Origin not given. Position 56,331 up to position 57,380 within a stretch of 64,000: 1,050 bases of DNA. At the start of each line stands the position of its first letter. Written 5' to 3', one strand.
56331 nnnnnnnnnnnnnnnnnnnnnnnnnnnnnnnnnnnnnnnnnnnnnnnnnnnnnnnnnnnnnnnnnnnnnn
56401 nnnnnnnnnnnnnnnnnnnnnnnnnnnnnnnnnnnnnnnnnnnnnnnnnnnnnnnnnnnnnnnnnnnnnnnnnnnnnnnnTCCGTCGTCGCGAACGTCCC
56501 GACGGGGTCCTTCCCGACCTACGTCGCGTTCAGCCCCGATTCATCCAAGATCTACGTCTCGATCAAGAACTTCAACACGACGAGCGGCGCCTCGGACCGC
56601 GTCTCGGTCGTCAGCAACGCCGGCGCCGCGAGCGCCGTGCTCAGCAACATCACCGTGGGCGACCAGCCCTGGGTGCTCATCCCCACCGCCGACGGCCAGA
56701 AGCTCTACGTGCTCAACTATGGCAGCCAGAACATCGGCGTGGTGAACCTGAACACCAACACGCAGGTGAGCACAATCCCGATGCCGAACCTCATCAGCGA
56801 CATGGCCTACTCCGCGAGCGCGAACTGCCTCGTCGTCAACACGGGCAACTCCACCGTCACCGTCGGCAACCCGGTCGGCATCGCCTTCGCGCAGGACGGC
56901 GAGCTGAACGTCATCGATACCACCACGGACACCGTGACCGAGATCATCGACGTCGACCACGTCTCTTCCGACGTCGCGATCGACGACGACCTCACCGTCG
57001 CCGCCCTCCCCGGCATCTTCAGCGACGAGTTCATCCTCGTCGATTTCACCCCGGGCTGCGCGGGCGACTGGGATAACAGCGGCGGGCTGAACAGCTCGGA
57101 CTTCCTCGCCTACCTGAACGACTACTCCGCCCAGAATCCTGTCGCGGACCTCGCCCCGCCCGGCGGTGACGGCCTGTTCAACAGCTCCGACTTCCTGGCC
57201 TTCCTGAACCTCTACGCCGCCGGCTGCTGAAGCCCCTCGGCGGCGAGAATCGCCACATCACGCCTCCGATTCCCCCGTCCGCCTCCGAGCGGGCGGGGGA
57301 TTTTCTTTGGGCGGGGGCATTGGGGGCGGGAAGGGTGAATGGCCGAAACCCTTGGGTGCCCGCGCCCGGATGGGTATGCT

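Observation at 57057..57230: Dockerin-module DNA about 90% identical between two otherwise unrelated genes: recent module shuffling or gene conversion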

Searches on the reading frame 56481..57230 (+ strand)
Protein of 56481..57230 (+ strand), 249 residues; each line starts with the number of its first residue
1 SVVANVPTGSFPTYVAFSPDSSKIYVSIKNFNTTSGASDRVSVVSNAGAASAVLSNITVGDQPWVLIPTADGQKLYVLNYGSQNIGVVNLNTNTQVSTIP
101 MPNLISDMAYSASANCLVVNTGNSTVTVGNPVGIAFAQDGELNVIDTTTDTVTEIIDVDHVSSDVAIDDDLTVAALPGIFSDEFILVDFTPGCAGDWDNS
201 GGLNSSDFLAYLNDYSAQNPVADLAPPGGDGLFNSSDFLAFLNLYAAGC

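Call 71: find_homologous_proteins(query=window:56481-57230:+, max_evalue=1e-8)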
Query window:56481-57230:+ (249 aa): 8 proteins with E <= 1e-8 among 1045 candidates.
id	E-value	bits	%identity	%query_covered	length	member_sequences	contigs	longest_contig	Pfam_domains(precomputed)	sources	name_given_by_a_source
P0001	1.6e-25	108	93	23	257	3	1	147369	-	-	-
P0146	2.6e-20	91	71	27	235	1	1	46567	-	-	-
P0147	4.7e-19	87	31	98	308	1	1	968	PF10282.16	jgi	jgi:YVTN family beta-propeller protein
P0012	6.0e-19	87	78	23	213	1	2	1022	-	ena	-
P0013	2.6e-17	81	77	23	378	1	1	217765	PF03781.23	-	-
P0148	1.2e-16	79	69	24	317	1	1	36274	-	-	-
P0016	2.9e-15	75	76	23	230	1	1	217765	PF00082.28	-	-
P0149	4.6e-9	54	28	40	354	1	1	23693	PF22494.4,PF10282.16,PF25174.2,PF21783.3,PF00400.39,PF01436.28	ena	-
